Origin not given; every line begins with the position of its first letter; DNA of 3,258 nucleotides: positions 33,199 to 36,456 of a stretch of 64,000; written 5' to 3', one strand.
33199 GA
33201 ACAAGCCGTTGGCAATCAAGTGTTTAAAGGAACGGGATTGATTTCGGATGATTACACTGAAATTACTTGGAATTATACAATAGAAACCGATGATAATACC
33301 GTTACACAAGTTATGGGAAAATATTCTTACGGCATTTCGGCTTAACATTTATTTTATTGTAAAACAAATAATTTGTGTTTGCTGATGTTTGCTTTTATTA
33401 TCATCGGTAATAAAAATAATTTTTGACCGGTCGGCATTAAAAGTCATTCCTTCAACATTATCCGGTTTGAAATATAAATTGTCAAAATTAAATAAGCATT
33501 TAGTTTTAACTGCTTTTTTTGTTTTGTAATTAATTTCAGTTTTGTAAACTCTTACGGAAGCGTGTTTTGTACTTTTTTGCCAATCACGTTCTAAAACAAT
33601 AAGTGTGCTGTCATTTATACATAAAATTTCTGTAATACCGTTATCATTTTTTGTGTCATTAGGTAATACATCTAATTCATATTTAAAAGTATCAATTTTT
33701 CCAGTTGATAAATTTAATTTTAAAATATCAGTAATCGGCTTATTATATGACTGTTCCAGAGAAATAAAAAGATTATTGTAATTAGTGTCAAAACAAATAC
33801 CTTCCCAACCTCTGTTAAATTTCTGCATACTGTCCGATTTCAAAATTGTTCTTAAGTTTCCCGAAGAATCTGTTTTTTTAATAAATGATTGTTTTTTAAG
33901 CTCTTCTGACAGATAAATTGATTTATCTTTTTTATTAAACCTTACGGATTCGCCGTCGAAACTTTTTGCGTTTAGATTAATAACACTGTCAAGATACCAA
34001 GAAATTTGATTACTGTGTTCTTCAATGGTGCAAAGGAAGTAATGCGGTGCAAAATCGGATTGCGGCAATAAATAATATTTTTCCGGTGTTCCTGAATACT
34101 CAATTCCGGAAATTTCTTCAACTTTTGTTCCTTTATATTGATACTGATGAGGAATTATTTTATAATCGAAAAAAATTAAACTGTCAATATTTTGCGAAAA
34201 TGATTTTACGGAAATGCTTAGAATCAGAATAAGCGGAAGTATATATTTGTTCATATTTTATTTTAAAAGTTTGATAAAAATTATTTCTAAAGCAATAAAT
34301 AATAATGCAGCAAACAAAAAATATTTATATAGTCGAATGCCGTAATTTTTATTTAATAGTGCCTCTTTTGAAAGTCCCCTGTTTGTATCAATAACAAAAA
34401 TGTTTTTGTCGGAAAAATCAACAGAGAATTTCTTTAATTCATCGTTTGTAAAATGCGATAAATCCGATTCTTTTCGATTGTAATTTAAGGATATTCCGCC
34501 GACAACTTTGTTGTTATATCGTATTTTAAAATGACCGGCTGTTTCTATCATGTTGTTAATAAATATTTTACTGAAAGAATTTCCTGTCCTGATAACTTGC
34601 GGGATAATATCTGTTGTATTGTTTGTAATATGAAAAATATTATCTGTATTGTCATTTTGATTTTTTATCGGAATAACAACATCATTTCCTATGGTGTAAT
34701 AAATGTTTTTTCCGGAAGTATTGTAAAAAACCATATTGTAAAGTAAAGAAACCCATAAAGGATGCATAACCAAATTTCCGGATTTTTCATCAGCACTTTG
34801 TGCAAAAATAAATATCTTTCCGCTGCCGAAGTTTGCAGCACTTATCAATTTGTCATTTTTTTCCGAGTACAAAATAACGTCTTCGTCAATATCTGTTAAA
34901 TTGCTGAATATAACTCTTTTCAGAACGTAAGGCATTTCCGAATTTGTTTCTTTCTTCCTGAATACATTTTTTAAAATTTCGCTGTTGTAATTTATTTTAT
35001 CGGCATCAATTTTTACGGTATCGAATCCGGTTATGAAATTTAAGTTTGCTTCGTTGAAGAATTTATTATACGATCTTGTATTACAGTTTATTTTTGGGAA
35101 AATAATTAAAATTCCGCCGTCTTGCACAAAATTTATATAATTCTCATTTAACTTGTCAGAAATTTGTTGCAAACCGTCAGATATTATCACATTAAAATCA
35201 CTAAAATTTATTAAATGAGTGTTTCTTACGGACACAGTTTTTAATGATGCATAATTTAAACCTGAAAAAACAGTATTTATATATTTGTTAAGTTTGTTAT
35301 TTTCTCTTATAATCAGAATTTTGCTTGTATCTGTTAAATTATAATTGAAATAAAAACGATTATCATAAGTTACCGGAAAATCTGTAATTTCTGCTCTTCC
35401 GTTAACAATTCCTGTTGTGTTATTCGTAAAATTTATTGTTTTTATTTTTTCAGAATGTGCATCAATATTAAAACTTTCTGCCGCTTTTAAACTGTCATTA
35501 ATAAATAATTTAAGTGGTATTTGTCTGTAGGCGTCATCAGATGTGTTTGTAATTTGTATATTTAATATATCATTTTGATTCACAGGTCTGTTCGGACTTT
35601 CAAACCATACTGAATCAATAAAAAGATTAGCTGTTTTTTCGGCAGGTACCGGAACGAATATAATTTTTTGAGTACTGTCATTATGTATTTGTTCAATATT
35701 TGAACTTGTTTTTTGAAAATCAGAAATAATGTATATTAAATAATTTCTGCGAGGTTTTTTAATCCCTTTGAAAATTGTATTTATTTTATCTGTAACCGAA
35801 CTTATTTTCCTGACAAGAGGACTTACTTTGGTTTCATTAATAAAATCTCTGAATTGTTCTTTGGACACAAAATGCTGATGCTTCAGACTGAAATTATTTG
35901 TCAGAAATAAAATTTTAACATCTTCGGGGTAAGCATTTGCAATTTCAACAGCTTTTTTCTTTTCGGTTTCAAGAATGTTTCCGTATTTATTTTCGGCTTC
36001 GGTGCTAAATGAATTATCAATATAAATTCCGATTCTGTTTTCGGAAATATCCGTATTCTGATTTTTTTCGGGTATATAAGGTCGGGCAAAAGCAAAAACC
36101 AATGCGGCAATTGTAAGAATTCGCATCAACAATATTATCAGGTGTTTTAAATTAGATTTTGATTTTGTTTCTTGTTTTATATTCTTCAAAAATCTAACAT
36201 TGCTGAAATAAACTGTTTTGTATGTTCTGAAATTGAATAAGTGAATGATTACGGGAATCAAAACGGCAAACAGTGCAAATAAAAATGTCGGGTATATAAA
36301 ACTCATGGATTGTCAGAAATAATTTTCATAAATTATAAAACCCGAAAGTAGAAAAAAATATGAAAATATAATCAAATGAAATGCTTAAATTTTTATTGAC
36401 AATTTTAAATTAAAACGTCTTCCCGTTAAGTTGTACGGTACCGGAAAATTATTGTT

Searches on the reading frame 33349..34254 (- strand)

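Call 63: search_protein_families(library=pfam, proteins=[window:33349-34254:-], max_evalue=0.0001)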
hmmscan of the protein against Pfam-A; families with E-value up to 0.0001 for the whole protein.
window:33349-34254:- (301 aa): 1 family
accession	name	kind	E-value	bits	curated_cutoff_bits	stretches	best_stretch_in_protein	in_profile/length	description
PF13449.12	Phytase-like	-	8.9e-29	101.7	27.6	1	44-286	2-283/284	Esterase-like activity of phytase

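Call 64: search_protein_families(library=padloc, proteins=[window:33349-34254:-], max_evalue=0.0001)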
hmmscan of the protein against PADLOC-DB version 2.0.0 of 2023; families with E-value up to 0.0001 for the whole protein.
window:33349-34254:- (301 aa): 0 families

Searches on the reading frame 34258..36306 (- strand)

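Call 63: search_protein_families(library=pfam, proteins=[window:34258-36306:-], max_evalue=0.0001)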
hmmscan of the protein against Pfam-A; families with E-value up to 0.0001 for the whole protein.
window:34258-36306:- (682 aa): 1 family
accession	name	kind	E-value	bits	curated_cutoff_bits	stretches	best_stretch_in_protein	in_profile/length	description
PF07584.16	BatA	-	2.5e-20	73.1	25.9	1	1-76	1-77/77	Aerotolerance regulator N-terminal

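Call 64: search_protein_families(library=padloc, proteins=[window:34258-36306:-], max_evalue=0.0001)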
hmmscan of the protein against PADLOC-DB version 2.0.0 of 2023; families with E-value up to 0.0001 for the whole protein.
window:34258-36306:- (682 aa): 0 families
